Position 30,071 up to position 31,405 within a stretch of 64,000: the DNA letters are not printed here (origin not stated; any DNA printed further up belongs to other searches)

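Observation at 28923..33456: Rpf-like signalling module split into three genes, with a degenerate Hpt (Tyr at the phospho-His position) and a membrane sensor domain duplicated between the kinase and the Hpt protein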

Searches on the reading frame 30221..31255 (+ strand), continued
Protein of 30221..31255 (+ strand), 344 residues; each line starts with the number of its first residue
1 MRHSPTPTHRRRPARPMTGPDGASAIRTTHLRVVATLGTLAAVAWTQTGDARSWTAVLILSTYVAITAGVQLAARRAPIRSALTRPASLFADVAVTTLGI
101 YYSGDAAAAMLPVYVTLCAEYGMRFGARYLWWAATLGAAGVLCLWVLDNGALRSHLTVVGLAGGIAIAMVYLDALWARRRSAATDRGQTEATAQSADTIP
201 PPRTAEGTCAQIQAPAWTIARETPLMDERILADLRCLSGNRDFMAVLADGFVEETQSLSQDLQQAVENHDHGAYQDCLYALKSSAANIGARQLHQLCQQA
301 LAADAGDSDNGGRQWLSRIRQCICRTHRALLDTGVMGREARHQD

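Call 53: find_encoding_contigs(protein=P0006, flank=8000, max_places=2)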
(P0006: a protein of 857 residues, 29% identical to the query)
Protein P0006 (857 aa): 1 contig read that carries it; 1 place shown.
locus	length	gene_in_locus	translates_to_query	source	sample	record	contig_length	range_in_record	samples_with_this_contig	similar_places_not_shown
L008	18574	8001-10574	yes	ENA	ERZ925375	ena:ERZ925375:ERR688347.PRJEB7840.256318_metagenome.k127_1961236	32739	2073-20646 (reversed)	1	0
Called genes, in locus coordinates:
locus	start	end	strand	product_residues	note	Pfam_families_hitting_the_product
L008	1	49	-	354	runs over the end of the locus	PF03739:LptF_LptG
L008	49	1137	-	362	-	PF03739:LptF_LptG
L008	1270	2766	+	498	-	PF02789:Peptidase_M17_N, PF00883:Peptidase_M17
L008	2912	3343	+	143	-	PF04364:DNA_pol3_chi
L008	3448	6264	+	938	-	PF00133:tRNA-synt_1, PF09334:tRNA-synt_1g (weak), PF13603:tRNA-synt_1_2 (weak), PF08264:Anticodon_1, PF10458:Val_tRNA-synt_C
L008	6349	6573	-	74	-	PF11174:DUF2970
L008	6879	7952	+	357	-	PF00072:Response_reg, PF13487:HD_5, PF01966:HD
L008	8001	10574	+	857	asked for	PF00512:HisKA, PF02518:HATPase_c, PF00072:Response_reg, PF01627:Hpt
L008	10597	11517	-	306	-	PF16113:ECH_2, PF00378:ECH_1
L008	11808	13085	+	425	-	-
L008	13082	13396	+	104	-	PF09413:DUF2007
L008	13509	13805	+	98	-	-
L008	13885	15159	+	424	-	PF00483:NTP_transferase, PF12804:NTP_transf_3 (weak), PF24894:Hexapep_GlmU, PF25247:LbH_GLGC (faint), PF25084:LbH_EIF2B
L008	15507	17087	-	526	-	PF00009:GTP_EFTU, PF22042:EF-G_D2, PF03144:GTP_EFTU_D2, PF16658:RF3_C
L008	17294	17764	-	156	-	PF13302:Acetyltransf_3 (weak), PF00583:Acetyltransf_1, PF13673:Acetyltransf_10, PF08445:FR47, PF13508:Acetyltransf_7, PF21926:FeeM (weak)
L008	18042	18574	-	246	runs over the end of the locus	PF03167:UDG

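Call 54: find_encoding_contigs(protein=P0102, flank=8000, max_places=2)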
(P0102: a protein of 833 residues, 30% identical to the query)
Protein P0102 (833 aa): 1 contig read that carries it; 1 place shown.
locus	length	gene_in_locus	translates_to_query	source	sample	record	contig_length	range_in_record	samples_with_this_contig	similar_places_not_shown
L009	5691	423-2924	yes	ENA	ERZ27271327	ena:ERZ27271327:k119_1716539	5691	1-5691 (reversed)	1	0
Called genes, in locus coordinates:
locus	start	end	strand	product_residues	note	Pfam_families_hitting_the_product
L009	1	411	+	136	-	?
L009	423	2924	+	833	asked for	PF00512:HisKA, PF02518:HATPase_c, PF00072:Response_reg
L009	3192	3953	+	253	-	-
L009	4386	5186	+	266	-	-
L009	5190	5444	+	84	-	PF13223:DUF4031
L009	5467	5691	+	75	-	?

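Call 57: search_protein_families(library=ncbifam, proteins=[L008:10597-11517:-, L006:10600-11514:-], max_evalue=0.00001)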
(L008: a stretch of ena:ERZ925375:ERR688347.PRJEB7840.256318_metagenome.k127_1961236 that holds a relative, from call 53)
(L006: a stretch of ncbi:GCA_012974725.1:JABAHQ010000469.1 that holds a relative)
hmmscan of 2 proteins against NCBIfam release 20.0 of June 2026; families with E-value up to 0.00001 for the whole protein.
L008:10597-11517:- (306 aa): 49 families (the best 25 are shown)
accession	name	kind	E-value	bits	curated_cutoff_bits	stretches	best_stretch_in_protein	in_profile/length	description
NF006452.0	PRK08788.1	equivalog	8.6e-99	330.3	177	1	13-291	15-288/291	crotonase/enoyl-CoA hydratase family protein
NF053515.1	SgnlFctrSynRpfF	equivalog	4e-65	219.8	550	1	37-290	40-287/288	diffusible signal factor synthase RpfF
NF046063.1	oxepin_alt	equivalog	3.2e-21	76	300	1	83-251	55-217/254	oxepin-CoA hydrolase, alternative type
NF006566.0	PRK09076.1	subfamily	6.7e-19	68.5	286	1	79-250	56-218/260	enoyl-CoA hydratase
NF004524.0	PRK05869.1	equivalog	8e-19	67.9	326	1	55-232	35-204/254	enoyl-CoA hydratase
NF005700.0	PRK07511.1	subfamily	1.5e-17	64.1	274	1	83-252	58-221/260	enoyl-CoA hydratase family protein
NF051848.1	EnCoAHydtEchA19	equivalog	3.3e-17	62.9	400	1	83-221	55-189/258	enoyl-CoA hydratase EchA19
NF006100.0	PRK08252.1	subfamily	3.3e-16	59.6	282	1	131-224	95-188/254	crotonase/enoyl-CoA hydratase family protein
NF008727.0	PRK11730.1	equivalog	8.4e-16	57.4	870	1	84-233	63-208/717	fatty acid oxidation complex subunit alpha FadB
NF005804.0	PRK07659.1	equivalog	8.8e-16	58.2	311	1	84-218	61-189/260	enoyl-CoA hydratase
NF004796.0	PRK06144.1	subfamily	1.1e-14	54.6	272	1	72-221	53-196/262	enoyl-CoA hydratase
NF005803.0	PRK07658.1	equivalog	1.5e-14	54.1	313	1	84-229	57-196/257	enoyl-CoA hydratase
NF008363.0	PRK11154.1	equivalog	1.6e-14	52.9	869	1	70-220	50-196/708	fatty acid oxidation complex subunit alpha FadJ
NF006007.0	PRK08138.1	subfamily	2.8e-14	53.1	355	1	130-226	101-197/261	enoyl-CoA hydratase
NF005802.0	PRK07657.1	equivalog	4.3e-14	52.7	363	1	126-213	96-183/260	enoyl-CoA hydratase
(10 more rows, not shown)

L006:10600-11514:- (304 aa): 59 families (the best 25 are shown)
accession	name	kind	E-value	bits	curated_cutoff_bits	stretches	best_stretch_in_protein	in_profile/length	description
NF006452.0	PRK08788.1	equivalog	5.4e-96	321.1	177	1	13-287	16-286/291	crotonase/enoyl-CoA hydratase family protein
NF053515.1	SgnlFctrSynRpfF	equivalog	5.6e-61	206.2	550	1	34-284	38-283/288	diffusible signal factor synthase RpfF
NF006566.0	PRK09076.1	subfamily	1.2e-20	74.3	286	1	68-244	46-214/260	enoyl-CoA hydratase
NF046063.1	oxepin_alt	equivalog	6.1e-19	68.5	300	1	69-251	43-219/254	oxepin-CoA hydrolase, alternative type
NF006007.0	PRK08138.1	subfamily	2.3e-18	66.5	355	1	82-226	63-199/261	enoyl-CoA hydratase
NF051848.1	EnCoAHydtEchA19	equivalog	8.3e-18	64.9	400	1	124-226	94-196/258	enoyl-CoA hydratase EchA19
NF005802.0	PRK07657.1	equivalog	5.1e-17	62.3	363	1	121-247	93-217/260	enoyl-CoA hydratase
NF008363.0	PRK11154.1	equivalog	5.6e-17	61.1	869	1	57-256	37-233/708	fatty acid oxidation complex subunit alpha FadJ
NF008727.0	PRK11730.1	equivalog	7.1e-17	61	870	1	70-220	51-198/717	fatty acid oxidation complex subunit alpha FadB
NF004796.0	PRK06144.1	subfamily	2.7e-16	59.8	272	1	66-225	49-203/262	enoyl-CoA hydratase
NF042430.2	EnCoAhydt_DpgD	equivalog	3.6e-16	59.4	400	1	126-220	96-190/258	enoyl-CoA-hydratase DpgD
NF004781.0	PRK06127.1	subfamily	5.4e-16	59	291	1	83-251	68-230/269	enoyl-CoA hydratase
NF005700.0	PRK07511.1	subfamily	7.1e-16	58.6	274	1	69-252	46-223/260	enoyl-CoA hydratase family protein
NF007239.0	PRK09674.1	equivalog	1.1e-15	57.8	371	1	118-226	87-195/257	2,3-dehydroadipyl-CoA hydratase PaaF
NF006100.0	PRK08252.1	subfamily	7e-15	55.3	282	1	128-259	94-220/254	crotonase/enoyl-CoA hydratase family protein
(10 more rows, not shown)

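Call 72: predict_structure(alignment_id=A4)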
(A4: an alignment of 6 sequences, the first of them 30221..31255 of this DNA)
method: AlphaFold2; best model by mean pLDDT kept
length: 344 residues; sequences in the alignment: 6
mean_pLDDT: 55.9   pTM: 0.37
mean pLDDT of the five models: 55.9, 50.0, 48.3, 46.4, 45.5
residues with pLDDT >= 90: 0; 70-90: 72; 50-70: 164; < 50: 108
segments of 3 or more residues with pLDDT < 50: 1-33, 72-84, 181-223, 237-240, 337-344
pLDDT, mean of each block of 10 residues (from residue 1): 38 32 39 52 58 57 55 43 49 59 57 57 53 60 61 56 58 55 41 36 29 31 53 52 62 78 83 78 72 79 65 80 77 56 30
secondary structure, 60 per line:
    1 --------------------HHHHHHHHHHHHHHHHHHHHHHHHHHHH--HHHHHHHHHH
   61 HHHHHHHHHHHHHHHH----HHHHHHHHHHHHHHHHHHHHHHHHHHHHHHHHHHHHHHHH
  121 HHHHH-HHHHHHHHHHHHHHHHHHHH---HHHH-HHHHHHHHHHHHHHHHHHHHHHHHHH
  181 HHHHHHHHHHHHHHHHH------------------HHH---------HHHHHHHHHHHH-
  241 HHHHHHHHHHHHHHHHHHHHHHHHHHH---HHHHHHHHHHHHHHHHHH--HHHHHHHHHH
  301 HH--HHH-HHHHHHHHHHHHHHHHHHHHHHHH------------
elements in order: H21-48 H51-76 H81-125 H127-146 H150-153 H155-197 H228-239 H241-267 H271-288 H291-302 H309-332

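Call 74: fold_search(model_id=the predicted structure, library=pdb)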
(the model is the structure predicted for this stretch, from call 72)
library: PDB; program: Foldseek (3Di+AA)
matches with E <= 10: 366; with E <= 0.001: 0
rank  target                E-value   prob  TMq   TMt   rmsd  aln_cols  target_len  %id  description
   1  7c1i_A                2.3e-03  1.00  0.30  0.82   2.9       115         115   19  Crystal structure of histidine-containing phosphotransfer protein B (HptB) from Pseudomonas aeruginosa PAO1 (released 2020-11-04)
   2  8pbw_B                1.0e-02  1.00  0.23  0.55   5.4       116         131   22  Histidine-containing phosphotransfer protein from Chaetomium thermophilum (released 2024-07-03)
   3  8pbw_A                1.4e-02  1.00  0.25  0.58   6.0       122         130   22  Histidine-containing phosphotransfer protein from Chaetomium thermophilum (released 2024-07-03)
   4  1wn0_C                1.6e-02  1.00  0.28  0.66   3.1       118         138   19  Crystal Structure of Histidine-containing Phosphotransfer Protein, ZmHP2, from maize (released 2005-01-25)
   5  1yvi_A                1.8e-02  1.00  0.28  0.65   2.9       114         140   18  X-RAY STRUCTURE OF PUTATIVE HISTIDINE-CONTAINING PHOSPHOTRANSFER PROTEIN FROM RICE, AK104879 (released 2005-02-22)
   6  1wn0_A                2.1e-02  1.00  0.29  0.70   2.8       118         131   19  Crystal Structure of Histidine-containing Phosphotransfer Protein, ZmHP2, from maize (released 2005-01-25)
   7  1yvi_B                2.8e-02  1.00  0.29  0.69   2.4       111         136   17  X-RAY STRUCTURE OF PUTATIVE HISTIDINE-CONTAINING PHOSPHOTRANSFER PROTEIN FROM RICE, AK104879 (released 2005-02-22)
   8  1wn0_B                2.9e-02  1.00  0.29  0.77   2.3       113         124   19  Crystal Structure of Histidine-containing Phosphotransfer Protein, ZmHP2, from maize (released 2005-01-25)
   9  8rqj_A                3.9e-02  1.00  0.26  0.61   4.8       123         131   20  Histidine-containing phosphotransfer protein from Chaetomium termophilum mutant R158A (released 2024-07-03)
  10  9h6e_A                4.2e-02  1.00  0.26  0.55   5.3       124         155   16  Complex of Histidine-containing phosphotransfer 1 (AHP1) and Response regulator 1 (ARR1) from A. thaliana (released 2025-03-26)
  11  8rqj_B                4.6e-02  1.00  0.24  0.57   5.2       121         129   21  Histidine-containing phosphotransfer protein from Chaetomium termophilum mutant R158A (released 2024-07-03)
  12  3myf_D                4.8e-02  1.00  0.25  0.66   4.3       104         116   12  The Crystal Structure of the HPT domain from the Hpt Sensor Hybrid Histidine Kinase from Shewanella to 1.80A (released 2010-05-26)
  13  8pbw_C                5.5e-02  1.00  0.24  0.55   5.4       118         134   22  Histidine-containing phosphotransfer protein from Chaetomium thermophilum (released 2024-07-03)
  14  4euk_B                6.1e-02  1.00  0.28  0.60   2.9       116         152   17  Crystal structure (released 2013-02-20)
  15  9h6e_C                7.6e-02  1.00  0.28  0.60   2.9       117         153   17  Complex of Histidine-containing phosphotransfer 1 (AHP1) and Response regulator 1 (ARR1) from A. thaliana (released 2025-03-26)
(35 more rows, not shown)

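Call 75: find_related_loci(query=A2, collection=metagenome_contigs, flank=8000)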
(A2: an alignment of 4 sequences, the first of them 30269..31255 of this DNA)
Query A2 (328 aa) in metagenome_contigs; peptide patterns used: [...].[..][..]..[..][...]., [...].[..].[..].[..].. (x = any residue, [..] = any of these).
469 stretches matched a pattern; 1 encode a relative of the query (tblastn E <= 1e-3); 1 distinct loci.
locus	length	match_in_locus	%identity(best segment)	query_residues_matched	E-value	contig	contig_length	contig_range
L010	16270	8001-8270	33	181-280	6e-6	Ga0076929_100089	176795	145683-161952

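Call 76: find_encoding_contigs(protein=P0084, flank=7000, max_places=2)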
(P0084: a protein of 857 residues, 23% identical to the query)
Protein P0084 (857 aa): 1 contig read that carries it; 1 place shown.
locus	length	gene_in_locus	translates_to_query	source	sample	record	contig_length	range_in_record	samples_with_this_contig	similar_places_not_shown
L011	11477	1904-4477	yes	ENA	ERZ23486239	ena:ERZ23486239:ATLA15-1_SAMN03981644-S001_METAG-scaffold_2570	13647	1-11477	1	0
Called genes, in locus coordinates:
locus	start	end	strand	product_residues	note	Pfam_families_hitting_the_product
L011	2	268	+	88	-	?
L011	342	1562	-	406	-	PF00109:ketoacyl-synt, PF00108:Thiolase_N (faint), PF02801:Ketoacyl-synt_C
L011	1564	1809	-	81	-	PF00550:PP-binding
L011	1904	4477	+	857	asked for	PF00512:HisKA, PF02518:HATPase_c, PF00072:Response_reg, PF01627:Hpt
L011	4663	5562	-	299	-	PF16113:ECH_2, PF00378:ECH_1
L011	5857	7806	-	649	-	PF00072:Response_reg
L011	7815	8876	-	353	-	PF00072:Response_reg, PF13487:HD_5, PF01966:HD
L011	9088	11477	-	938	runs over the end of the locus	PF00133:tRNA-synt_1, PF09334:tRNA-synt_1g (weak), PF13603:tRNA-synt_1_2 (faint), PF08264:Anticodon_1, PF10458:Val_tRNA-synt_C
